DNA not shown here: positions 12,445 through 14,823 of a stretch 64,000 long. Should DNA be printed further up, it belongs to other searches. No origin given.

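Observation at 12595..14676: Extracytoplasmic Lon (S16) protease domain with no ATPase on a glycosylation-sequon-rich, membrane-anchored protein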

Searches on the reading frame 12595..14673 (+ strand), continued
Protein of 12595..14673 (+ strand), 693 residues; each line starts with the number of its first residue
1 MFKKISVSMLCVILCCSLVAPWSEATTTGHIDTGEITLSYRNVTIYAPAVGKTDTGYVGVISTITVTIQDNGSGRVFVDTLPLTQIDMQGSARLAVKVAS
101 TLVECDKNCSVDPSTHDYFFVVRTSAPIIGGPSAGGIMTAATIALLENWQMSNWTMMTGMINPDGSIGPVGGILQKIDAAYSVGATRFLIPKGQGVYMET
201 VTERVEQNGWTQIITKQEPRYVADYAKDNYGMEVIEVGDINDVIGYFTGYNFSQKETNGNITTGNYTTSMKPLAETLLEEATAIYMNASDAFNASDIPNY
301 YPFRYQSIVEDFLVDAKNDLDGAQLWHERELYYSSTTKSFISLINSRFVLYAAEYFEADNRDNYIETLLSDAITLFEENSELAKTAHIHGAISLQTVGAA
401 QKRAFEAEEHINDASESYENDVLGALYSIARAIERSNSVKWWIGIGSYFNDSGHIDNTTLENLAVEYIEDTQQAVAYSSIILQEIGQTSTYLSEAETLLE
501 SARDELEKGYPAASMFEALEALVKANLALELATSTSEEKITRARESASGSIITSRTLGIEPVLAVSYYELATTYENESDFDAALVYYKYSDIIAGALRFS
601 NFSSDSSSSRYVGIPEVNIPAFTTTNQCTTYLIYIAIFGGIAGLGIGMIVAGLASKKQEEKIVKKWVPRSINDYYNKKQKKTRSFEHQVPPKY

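Call 66: search_protein_families(library=pfam, proteins=[P0311, P0077, P0320], max_evalue=0.1)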
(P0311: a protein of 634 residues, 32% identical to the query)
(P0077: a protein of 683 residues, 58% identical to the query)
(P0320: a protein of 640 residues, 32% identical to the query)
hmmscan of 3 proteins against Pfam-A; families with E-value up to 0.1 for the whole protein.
P0311 (634 aa): 6 families
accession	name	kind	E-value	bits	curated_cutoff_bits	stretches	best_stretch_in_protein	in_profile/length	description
PF05362.19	Lon_C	-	9.3e-15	55.2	21.1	1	93-179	90-176/205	Lon protease (S16) C-terminal proteolytic domain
PF13541.12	ChlI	-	9.1e-05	22.8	27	1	119-174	65-120/121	Subunit ChlI of Mg-chelatase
PF04010.18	DUF357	-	0.0013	19.1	29.4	0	365-405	21-61/73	Protein of unknown function (DUF357)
PF05168.19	HEPN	-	0.0086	16.7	22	0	287-317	4-34/117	HEPN domain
PF12631.12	MnmE_helical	-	0.055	14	40.1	0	235-308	105-176/211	MnmE helical domain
PF10938.13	YfdX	-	0.086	13.3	26.6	0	285-312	107-134/149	YfdX protein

P0077 (683 aa): 5 families
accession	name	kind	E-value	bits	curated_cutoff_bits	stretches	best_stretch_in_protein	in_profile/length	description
PF05362.19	Lon_C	-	1.9e-11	44.4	21.1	1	63-208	44-185/205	Lon protease (S16) C-terminal proteolytic domain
PF17874.7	TPR_MalT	-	1.4e-05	25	45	1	268-435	42-207/336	MalT-like TPR region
PF05168.19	HEPN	-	0.00022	21.8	22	1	493-588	4-95/117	HEPN domain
PF04010.18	DUF357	-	0.00025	21.4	29.4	1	399-434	25-60/73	Protein of unknown function (DUF357)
PF10602.15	RPN7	-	0.019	15.1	29.6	0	322-424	53-148/174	26S proteasome subunit RPN7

P0320 (640 aa): 2 families
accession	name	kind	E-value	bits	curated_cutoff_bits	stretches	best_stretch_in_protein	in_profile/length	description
PF05362.19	Lon_C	-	1.1e-14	55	21.1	1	79-182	66-175/205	Lon protease (S16) C-terminal proteolytic domain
PF13541.12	ChlI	-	0.00026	21.3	27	1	122-177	64-119/121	Subunit ChlI of Mg-chelatase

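Call 69: list_cluster_members(proteins=[P0320, P0321, P0282, P0299, P0311, P0328, P0325, P0305])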
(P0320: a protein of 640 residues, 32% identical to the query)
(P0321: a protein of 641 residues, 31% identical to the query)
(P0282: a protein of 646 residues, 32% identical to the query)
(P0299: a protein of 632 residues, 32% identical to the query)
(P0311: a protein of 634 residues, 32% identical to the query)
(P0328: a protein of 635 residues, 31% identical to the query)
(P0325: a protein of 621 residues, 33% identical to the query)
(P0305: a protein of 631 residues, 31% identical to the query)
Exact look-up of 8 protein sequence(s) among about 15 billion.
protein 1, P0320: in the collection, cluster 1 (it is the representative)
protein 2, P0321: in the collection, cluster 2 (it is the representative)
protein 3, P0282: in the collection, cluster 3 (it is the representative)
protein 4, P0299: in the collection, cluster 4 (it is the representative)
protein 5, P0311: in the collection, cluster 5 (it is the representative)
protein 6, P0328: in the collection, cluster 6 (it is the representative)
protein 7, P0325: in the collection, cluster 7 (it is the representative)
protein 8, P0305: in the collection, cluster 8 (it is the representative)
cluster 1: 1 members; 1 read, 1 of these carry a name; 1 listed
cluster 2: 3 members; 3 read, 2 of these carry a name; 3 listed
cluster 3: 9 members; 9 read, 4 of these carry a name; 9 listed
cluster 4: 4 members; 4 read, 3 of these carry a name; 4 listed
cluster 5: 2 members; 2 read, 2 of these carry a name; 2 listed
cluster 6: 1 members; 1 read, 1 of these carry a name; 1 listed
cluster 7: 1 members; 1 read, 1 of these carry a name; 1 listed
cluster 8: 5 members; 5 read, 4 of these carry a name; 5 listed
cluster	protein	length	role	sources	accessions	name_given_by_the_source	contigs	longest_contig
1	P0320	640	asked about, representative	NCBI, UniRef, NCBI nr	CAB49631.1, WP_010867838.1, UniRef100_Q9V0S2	S16 family serine protease [Pyrococcus abyssi] | Archaeal serine protease, putative n=1 Tax=Pyrococcus abyssi (strain GE5 / Orsay) ... | Archaeal serine protease, putative [Pyrococcus abyssi GE5]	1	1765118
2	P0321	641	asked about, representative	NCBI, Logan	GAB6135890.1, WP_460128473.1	S16 family serine protease [Thermococcus prieurii]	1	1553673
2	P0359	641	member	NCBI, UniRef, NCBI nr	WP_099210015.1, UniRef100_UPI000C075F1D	S16 family serine protease [Thermococcus henrietii] | S16 family serine protease n=1 Tax=Thermococcus henrietii TaxID=2016361 ...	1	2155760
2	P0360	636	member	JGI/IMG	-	-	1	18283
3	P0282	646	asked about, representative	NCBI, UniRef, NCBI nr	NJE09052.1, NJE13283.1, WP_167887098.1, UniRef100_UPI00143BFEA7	ATP-dependent protease [Thermococcus sp. M39] | S16 family serine protease n=1 Tax=unclassified Thermococcus TaxID=2627626 ... | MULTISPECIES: S16 family serine protease [unclassified Thermococcus]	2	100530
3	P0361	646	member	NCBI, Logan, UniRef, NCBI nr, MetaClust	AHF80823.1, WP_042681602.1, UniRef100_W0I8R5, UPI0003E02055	S16 family serine protease [Thermococcus paralvinellae] | ATP-dependent protease n=1 Tax=Thermococcus paralvinellae TaxID=582419 RepID=W0I8R5_9EURY | status=active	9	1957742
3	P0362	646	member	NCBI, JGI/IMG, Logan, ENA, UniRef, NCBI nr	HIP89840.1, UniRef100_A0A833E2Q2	MAG TPA: ATP-dependent protease [Thermococcus paralvinellae] | ATP-dependent protease n=1 Tax=Thermococcus paralvinellae TaxID=582419 ... | ATP-dependent protease [Thermococcus paralvinellae]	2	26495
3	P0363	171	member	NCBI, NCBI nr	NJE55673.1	ATP-dependent protease, partial [Thermococcus sp. 21S9] | ATP-dependent protease [Thermococcus sp. 21S9]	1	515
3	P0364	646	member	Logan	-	-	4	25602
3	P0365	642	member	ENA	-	-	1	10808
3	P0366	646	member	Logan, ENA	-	-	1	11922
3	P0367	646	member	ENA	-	-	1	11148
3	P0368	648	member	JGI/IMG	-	-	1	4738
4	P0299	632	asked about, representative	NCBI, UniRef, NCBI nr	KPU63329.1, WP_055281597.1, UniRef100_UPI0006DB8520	ATP-dependent protease [Thermococcus sp. EP1] | S16 family serine protease n=1 Tax=Thermococcus sp. EP1 TaxID=1591054 RepID=UPI0006DB8520 | S16 family serine protease [Thermococcus sp. EP1]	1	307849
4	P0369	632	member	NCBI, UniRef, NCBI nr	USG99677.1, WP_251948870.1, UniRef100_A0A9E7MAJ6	ATP-dependent protease [Thermococcus argininiproducens] | ATP-dependent protease n=1 Tax=Thermococcus argininiproducens TaxID=2866384 ... | S16 family serine protease [Thermococcus argininiproducens]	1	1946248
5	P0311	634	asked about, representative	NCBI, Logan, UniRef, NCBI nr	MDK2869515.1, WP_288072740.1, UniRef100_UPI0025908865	MAG: uncharacterized protein PWP39_750 [Pyrococcus sp.] | S16 family serine protease n=1 Tax=Pyrococcus sp. TaxID=33866 RepID=UPI0025908865 | S16 family serine protease [Pyrococcus sp.]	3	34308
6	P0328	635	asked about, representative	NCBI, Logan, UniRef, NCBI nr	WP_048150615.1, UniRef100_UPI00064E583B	S16 family serine protease [Palaeococcus ferrophilus] | S16 family serine protease n=1 Tax=Palaeococcus ferrophilus TaxID=83868 ...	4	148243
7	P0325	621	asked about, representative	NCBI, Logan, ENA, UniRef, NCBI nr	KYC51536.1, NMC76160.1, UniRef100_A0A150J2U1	MAG: Archaeal Lon protease [Candidatus Methanofastidiosum methylothiophilum] | Archaeal Lon protease n=1 Tax=Candidatus Methanofastidiosum methylothiophilum ... | MAG: Archaeal Lon protease [Candidatus Methanofastidiosum methylthiophilus]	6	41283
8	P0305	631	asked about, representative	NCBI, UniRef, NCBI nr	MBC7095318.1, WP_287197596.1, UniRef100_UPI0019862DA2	S16 family serine protease [Thermococcus sp.] | S16 family serine protease n=1 Tax=Thermococcus sp. TaxID=35749 RepID=UPI0019862DA2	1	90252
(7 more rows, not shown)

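Call 76: search_solved_structures(query=A4, max_evalue=0.001, show_alignments=0)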
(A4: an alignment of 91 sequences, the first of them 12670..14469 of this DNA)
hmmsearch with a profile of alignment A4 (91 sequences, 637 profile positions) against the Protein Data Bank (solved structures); distinct sequences matched with E-value up to 0.001: 42.
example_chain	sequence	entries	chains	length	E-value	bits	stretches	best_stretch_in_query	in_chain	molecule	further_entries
8dvh_A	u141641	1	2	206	3.8e-18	68.6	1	89-179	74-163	Lon protease 2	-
1xhk_A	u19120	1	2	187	1.2e-14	57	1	83-183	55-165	Putative protease La homolog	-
1z0b_A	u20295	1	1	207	3.1e-14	55.7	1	80-174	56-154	Putative protease La homolog type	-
1z0e_A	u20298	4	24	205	3.8e-14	55.4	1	80-174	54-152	Putative protease La homolog type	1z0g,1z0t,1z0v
1z0w_A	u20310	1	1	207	3.9e-14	55.4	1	80-174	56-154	Putative protease La homolog type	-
1z0c_A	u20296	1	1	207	4.4e-14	55.2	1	80-174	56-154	Putative protease La homolog type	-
6v11_A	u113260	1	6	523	9.4e-14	54.1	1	99-174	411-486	Lon protease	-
6on2_A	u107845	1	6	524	9.4e-14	54.1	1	99-174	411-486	ATP-dependent protease La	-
1rr9_A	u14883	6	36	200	2.2e-13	52.9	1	71-173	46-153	ATP-dependent protease La | Lon protease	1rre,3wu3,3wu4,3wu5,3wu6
3m6a_A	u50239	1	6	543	5.6e-13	51.5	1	53-189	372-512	ATP-dependent protease La 1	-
5e7s_A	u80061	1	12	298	1.4e-12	50.2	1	98-185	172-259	Lon protease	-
4ypm_A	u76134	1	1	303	1.4e-12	50.2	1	98-185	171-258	Lon protease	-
7p6u_A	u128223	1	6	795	1.8e-12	49.8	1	96-176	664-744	Lon protease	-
6u5z_A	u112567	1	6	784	4e-12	48.7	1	99-173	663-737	Lon protease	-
4ypl_A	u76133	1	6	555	4.5e-12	48.5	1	111-185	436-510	Lon protease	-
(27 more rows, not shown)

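Call 82: find_encoding_contigs(protein=P0002, flank=3000, max_places=2)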
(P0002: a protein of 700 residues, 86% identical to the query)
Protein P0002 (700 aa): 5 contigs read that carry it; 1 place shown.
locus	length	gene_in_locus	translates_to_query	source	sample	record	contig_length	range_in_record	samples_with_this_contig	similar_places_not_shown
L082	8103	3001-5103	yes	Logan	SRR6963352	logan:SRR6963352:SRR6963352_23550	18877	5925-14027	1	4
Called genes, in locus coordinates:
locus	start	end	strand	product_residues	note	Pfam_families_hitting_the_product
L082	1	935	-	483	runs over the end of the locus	PF00289:Biotin_carb_N, PF02786:CPSase_L_D2, PF08443:RimK (weak), PF02222:ATP-grasp, PF07478:Dala_Dala_lig_C, PF02785:Biotin_carb_C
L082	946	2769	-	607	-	-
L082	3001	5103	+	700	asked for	PF05362:Lon_C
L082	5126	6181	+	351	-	PF02778:tRNA_int_endo_N, PF01974:tRNA_int_endo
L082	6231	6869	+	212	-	PF13483:Lactamase_B_3, PF12706:Lactamase_B_2 (weak)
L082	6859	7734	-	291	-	-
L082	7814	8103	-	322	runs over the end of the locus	PF00389:2-Hacid_dh, PF02826:2-Hacid_dh_C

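Call 84: search_protein_families(library=padloc, proteins=[window:12595-14673:+], max_evalue=0.01)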
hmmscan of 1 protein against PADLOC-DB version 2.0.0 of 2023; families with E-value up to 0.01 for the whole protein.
window:12595-14673:+ (693 aa): 1 family
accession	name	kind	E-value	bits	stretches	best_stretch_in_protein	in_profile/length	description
PDLC01981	CARF_m2--CARF_LON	-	0.00084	16.9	1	140-221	140-213/408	-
